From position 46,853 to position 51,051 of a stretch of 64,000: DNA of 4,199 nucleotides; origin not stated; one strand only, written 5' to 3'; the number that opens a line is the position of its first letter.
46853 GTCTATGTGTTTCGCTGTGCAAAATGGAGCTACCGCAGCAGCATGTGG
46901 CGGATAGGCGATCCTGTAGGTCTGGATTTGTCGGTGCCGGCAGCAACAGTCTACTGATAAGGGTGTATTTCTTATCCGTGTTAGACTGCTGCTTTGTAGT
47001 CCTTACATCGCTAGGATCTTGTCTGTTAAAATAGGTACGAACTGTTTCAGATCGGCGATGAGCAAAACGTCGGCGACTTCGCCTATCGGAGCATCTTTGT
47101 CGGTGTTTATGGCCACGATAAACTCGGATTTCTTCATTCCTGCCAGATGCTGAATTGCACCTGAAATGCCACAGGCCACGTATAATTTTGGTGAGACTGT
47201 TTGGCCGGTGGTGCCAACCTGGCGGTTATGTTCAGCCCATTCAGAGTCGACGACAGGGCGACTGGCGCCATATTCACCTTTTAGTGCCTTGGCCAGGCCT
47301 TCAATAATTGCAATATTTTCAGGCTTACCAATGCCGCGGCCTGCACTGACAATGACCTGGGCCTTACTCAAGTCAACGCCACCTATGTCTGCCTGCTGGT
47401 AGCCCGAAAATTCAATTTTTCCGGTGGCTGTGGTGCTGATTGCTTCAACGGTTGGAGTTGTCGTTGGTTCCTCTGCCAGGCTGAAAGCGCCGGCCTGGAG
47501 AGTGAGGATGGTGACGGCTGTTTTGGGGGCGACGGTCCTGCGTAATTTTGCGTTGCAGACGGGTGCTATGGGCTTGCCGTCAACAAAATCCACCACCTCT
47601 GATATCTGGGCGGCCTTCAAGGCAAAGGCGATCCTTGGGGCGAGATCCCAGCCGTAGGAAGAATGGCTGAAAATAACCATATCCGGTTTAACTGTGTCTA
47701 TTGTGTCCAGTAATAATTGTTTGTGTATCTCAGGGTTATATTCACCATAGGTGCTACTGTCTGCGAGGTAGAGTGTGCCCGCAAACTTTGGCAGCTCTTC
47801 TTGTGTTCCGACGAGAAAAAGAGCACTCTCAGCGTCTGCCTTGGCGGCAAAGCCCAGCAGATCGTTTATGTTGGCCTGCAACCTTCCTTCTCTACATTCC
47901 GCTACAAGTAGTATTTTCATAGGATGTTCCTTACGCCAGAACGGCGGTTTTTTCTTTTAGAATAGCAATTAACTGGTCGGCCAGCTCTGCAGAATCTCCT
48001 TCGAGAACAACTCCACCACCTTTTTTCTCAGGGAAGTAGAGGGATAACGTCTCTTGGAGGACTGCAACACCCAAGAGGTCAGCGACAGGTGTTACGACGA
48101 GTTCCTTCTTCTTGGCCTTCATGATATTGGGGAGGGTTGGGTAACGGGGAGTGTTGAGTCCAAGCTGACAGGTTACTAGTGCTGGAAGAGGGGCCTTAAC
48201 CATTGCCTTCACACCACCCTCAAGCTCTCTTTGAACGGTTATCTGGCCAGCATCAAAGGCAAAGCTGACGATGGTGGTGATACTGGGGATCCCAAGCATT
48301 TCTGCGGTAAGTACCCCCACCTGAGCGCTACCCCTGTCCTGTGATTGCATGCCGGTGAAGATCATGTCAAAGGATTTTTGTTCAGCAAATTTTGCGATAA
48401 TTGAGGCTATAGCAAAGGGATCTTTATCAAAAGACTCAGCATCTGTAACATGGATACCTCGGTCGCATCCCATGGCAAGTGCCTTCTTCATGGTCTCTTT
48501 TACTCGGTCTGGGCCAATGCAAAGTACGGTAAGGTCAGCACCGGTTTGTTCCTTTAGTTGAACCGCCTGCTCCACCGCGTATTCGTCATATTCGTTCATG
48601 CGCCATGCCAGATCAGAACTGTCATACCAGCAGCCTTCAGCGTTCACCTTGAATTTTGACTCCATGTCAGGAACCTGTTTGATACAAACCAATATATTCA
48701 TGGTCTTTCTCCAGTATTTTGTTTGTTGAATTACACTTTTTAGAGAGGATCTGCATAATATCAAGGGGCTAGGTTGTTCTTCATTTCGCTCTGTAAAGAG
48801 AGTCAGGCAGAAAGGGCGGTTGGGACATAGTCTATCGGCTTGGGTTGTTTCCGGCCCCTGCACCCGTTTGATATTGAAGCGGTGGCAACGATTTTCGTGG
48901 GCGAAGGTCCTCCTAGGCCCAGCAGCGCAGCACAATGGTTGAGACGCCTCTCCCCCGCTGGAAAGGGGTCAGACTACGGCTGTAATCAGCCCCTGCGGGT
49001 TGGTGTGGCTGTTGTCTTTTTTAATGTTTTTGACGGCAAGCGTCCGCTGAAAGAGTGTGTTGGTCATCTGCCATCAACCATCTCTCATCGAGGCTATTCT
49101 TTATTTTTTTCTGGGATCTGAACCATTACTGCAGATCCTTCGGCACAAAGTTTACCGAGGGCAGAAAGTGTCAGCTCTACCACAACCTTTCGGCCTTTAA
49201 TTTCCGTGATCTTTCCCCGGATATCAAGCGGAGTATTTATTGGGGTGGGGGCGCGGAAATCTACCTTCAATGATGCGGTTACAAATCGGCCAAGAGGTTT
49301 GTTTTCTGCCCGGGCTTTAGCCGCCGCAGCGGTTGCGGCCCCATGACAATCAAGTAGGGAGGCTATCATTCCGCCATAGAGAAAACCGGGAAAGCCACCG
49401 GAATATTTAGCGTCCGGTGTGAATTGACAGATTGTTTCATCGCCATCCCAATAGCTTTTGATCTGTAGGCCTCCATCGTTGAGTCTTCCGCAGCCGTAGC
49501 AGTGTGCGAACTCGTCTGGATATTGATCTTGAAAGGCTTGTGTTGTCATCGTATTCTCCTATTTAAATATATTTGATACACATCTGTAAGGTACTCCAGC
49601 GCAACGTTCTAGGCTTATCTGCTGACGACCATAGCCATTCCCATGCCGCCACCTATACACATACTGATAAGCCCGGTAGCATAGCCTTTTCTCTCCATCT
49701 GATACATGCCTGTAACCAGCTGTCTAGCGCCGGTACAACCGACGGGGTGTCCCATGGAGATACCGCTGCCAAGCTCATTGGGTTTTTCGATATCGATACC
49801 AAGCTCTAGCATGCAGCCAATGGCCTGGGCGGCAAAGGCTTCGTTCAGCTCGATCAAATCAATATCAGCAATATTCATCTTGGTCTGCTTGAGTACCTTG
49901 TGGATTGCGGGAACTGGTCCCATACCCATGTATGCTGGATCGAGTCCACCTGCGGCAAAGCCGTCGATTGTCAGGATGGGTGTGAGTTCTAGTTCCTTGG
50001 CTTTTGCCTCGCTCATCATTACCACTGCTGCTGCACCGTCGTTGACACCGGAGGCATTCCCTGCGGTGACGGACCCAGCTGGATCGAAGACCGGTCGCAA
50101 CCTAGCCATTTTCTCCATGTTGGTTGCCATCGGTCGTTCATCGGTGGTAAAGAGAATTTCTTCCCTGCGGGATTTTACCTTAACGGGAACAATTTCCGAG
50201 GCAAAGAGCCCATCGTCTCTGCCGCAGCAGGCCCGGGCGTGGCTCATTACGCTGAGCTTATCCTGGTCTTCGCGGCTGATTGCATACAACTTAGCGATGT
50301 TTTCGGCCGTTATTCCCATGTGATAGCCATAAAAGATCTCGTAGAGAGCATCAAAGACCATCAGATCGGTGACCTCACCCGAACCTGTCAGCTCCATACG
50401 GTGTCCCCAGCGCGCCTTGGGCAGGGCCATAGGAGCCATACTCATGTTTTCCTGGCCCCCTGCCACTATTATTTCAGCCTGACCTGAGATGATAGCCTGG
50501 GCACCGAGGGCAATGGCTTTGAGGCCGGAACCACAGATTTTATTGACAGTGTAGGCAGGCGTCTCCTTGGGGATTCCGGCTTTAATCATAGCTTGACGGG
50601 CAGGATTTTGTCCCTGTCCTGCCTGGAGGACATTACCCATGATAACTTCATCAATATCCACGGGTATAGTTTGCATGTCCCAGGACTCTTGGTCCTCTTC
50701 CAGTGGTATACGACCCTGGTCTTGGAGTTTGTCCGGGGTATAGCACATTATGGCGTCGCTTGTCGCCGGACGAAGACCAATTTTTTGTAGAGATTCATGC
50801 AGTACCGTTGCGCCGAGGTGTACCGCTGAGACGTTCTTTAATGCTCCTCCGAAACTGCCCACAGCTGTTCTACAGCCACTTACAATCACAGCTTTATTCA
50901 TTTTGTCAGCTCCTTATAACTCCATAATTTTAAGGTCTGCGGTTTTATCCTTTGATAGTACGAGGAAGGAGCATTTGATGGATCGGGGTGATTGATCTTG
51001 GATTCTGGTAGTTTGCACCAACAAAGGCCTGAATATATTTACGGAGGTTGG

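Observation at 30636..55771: Candidate anaerobic 5-aminovalerate (or GABA) to glutarate to crotonyl-CoA pathway using a tungsten AOR instead of an NAD-dependent semialdehyde dehydrogenase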

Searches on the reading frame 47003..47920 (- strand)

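Call 4: search_protein_families(library=pfam, proteins=[window:47003-47920:-])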
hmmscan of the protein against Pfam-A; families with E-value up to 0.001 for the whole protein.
window:47003-47920:- (305 aa): 2 families
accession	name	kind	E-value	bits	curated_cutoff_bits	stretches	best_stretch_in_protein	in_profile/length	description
PF00766.25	ETF_alpha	-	2.8e-36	123.8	27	1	183-263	1-81/81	Electron transfer flavoprotein FAD-binding domain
PF01012.27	ETF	-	4.9e-13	49.7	26.7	1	12-163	11-178/181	Electron transfer flavoprotein domain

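Call 6: search_protein_families(library=ncbifam, proteins=[window:47003-47920:-], max_evalue=0.00001)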
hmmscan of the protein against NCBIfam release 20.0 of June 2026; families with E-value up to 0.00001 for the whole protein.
window:47003-47920:- (305 aa): 5 families
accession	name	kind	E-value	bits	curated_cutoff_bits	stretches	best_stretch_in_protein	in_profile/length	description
NF042970.1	AcrlCoAredClosAcrA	equivalog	1e-44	153.2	600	1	182-303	234-358/360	acryloyl-CoA reductase electron transfer subunit beta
NF038209.1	mft_etfA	equivalog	2.2e-40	138.9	240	1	27-299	20-299/303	mycofactocin-associated electron transfer flavoprotein alpha subunit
NF051845.1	EtFlavAlphaProt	equivalog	2.8e-34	118.8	600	1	3-299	93-396/406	electron transfer flavoprotein subunit alpha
NF002889.0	PRK03363.1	equivalog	4.9e-34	118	549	1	133-300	139-309/313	electron transfer flavoprotein subunit alpha/FixB family protein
NF008884.0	PRK11916.1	equivalog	2.9e-30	105.7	528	1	74-302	75-310/312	electron transfer flavoprotein subunit alpha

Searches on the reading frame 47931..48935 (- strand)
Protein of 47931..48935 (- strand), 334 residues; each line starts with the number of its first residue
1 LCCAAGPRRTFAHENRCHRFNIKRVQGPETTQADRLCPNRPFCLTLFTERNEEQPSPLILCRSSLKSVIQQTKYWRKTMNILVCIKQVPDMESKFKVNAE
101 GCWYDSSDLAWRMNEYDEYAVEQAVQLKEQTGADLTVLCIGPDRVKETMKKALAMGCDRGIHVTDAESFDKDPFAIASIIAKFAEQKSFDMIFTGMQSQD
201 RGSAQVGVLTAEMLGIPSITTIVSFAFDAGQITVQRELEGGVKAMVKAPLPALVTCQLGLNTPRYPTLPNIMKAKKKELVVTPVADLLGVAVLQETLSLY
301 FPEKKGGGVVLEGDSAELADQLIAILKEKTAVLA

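Call 4: search_protein_families(library=pfam, proteins=[window:47931-48935:-])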
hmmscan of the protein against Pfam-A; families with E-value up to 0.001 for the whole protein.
window:47931-48935:- (334 aa): 1 family
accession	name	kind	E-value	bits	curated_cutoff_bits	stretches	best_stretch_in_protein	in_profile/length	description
PF01012.27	ETF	-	8.4e-43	146.7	26.7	1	106-286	6-180/181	Electron transfer flavoprotein domain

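Call 6: search_protein_families(library=ncbifam, proteins=[window:47931-48935:-], max_evalue=0.00001)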
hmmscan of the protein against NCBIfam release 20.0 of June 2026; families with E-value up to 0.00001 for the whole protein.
window:47931-48935:- (334 aa): 6 families
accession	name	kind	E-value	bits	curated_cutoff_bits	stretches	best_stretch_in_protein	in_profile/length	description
NF042971.1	AcrlCoAredClosAcrB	equivalog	8.2e-41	139.8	475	1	79-330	1-264/266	acryloyl-CoA reductase electron transfer subunit gamma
NF040731.1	flavo_sub_EftB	exception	4.5e-40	137.6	445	1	80-330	1-258/260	electron transfer flavoprotein subunit beta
NF002888.0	PRK03359.1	subfamily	2.1e-30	105.9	219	1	79-320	1-246/256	putative electron transfer flavoprotein FixA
NF008998.0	PRK12342.1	equivalog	4e-28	98.4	338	1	79-329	1-252/254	electron transfer flavoprotein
TIGR04503.1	mft_etfB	hypoth_equivalog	1.4e-17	64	200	1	105-286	22-217/290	mycofactocin-associated electron transfer flavoprotein beta subunit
NF051844.1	ETFlavBetaProt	equivalog_domain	4.2e-11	42.9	350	1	112-269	19-169/254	electron transfer flavoprotein subunit beta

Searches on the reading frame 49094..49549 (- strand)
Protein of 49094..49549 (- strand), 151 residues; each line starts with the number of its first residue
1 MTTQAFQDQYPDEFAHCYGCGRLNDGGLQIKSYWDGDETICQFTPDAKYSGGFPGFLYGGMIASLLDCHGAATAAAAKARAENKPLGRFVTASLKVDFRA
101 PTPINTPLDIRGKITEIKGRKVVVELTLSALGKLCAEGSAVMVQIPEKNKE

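Call 4: search_protein_families(library=pfam, proteins=[window:49094-49549:-])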
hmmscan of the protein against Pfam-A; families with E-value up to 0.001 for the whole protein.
window:49094-49549:- (151 aa): 2 families
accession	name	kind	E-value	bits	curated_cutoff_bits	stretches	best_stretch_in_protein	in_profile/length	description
PF03061.28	4HBT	-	8.7e-09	36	20.6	1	55-129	2-71/79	Thioesterase superfamily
PF22636.2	FlK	-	0.00046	20.7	27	1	90-143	45-98/103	Fluoroacetyl-CoA-specific thioesterase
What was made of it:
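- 49094..49549 (-): 4HBT hot-dog thioesterase-family protein. A conserved partner of Acd-GcdA; role unknown. Call 4.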

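Call 6: search_protein_families(library=ncbifam, proteins=[window:49094-49549:-], max_evalue=0.00001)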
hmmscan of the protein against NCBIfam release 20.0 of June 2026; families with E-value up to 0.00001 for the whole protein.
window:49094-49549:- (151 aa): 0 families

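Call 60: search_protein_families(library=ncbifam, proteins=[window:49094-49549:-], max_evalue=0.001)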
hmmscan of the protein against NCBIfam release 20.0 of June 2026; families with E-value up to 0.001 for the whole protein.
window:49094-49549:- (151 aa): 0 families

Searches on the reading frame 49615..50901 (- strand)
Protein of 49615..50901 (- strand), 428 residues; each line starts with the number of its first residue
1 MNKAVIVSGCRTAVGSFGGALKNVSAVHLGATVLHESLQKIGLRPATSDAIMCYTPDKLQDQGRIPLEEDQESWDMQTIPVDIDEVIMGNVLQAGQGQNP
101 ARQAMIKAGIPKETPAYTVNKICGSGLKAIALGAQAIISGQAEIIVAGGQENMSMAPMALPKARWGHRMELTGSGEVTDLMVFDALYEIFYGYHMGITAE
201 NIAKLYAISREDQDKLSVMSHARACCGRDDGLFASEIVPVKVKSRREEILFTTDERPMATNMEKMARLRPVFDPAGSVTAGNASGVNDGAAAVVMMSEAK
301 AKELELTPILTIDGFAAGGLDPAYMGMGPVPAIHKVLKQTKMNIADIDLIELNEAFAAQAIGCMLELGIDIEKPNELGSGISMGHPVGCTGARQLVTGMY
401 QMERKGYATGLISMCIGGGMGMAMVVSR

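Call 4: search_protein_families(library=pfam, proteins=[window:49615-50901:-])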
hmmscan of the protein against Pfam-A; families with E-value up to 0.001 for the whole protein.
window:49615-50901:- (428 aa): 3 families
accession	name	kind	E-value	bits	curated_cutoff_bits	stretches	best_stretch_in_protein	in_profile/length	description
PF00108.29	Thiolase_N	-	2e-88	296.6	26.4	2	80-298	42-259/260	Thiolase, N-terminal domain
PF02803.24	Thiolase_C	-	5.7e-40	136.2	27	1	307-427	2-122/123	Thiolase, C-terminal domain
PF00109.32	ketoacyl-synt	-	3.7e-05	23.9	20.8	1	113-153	164-204/252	Beta-ketoacyl synthase, N-terminal domain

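Call 6: search_protein_families(library=ncbifam, proteins=[window:49615-50901:-], max_evalue=0.00001)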
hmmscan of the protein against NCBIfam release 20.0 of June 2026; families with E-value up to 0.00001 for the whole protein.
window:49615-50901:- (428 aa): 36 families (the best 25 are shown)
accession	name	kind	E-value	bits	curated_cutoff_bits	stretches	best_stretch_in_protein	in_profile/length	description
NF004206.0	PRK05656.1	subfamily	2.5e-129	431.8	688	2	80-428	45-392/392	acetyl-CoA C-acetyltransferase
TIGR01930.1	AcCoA-C-Actrans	subfamily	4.5e-127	424.2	240.55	1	79-426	39-384/385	acetyl-CoA C-acyltransferase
NF006552.0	PRK09051.1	subfamily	4.5e-123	411.4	565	2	80-427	47-393/395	beta-ketothiolase BktB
NF006086.0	PRK08235.1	equivalog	3.6e-118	395.1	526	2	80-426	45-390/393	acetyl-CoA C-acetyltransferase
NF042999.1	bketothiol_BktB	equivalog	1.2e-116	390.2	725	2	82-427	48-392/394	beta-ketothiolase BktB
NF004853.0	PRK06205.1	subfamily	1.9e-110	369.6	551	2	80-427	45-401/404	acetyl-CoA C-acetyltransferase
NF005152.0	PRK06633.1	equivalog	7.5e-108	360.6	675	1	80-426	46-389/392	acetyl-CoA C-acetyltransferase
NF006551.0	PRK09050.1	subfamily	1.1e-104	350.7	605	1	78-428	44-400/401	3-oxoadipyl-CoA thiolase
TIGR02430.1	pcaF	equivalog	3.3e-102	342.5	597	1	81-428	46-399/400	3-oxoadipyl-CoA thiolase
NF005404.0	PRK06954.1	subfamily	4.3e-97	325.7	687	1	80-426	50-394/397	acetyl-CoA C-acetyltransferase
NF005805.0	PRK07661.1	equivalog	2.6e-94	316.3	633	1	82-426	48-388/391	acetyl-CoA C-acetyltransferase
NF042967.1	AcCoAtase_PhaA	equivalog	9.8e-91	304.8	740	2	82-427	47-394/396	acetyl-CoA acetyltransferase PhaA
NF006553.0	PRK09052.1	equivalog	2.2e-90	303.6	567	1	81-427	52-397/399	acetyl-CoA C-acyltransferase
NF006001.0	PRK08131.1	equivalog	6e-88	295.4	622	1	81-428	46-399/401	3-oxoadipyl-CoA thiolase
NF006510.0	PRK08947.1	equivalog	2.9e-87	293.2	519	1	80-428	47-386/387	acetyl-CoA C-acyltransferase FadA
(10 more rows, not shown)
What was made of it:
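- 49615..50901 (-): Thiolase (acetyl-CoA C-acyltransferase). TIGR01930, 424 bits, above the 240.55 cut-off (call 6).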
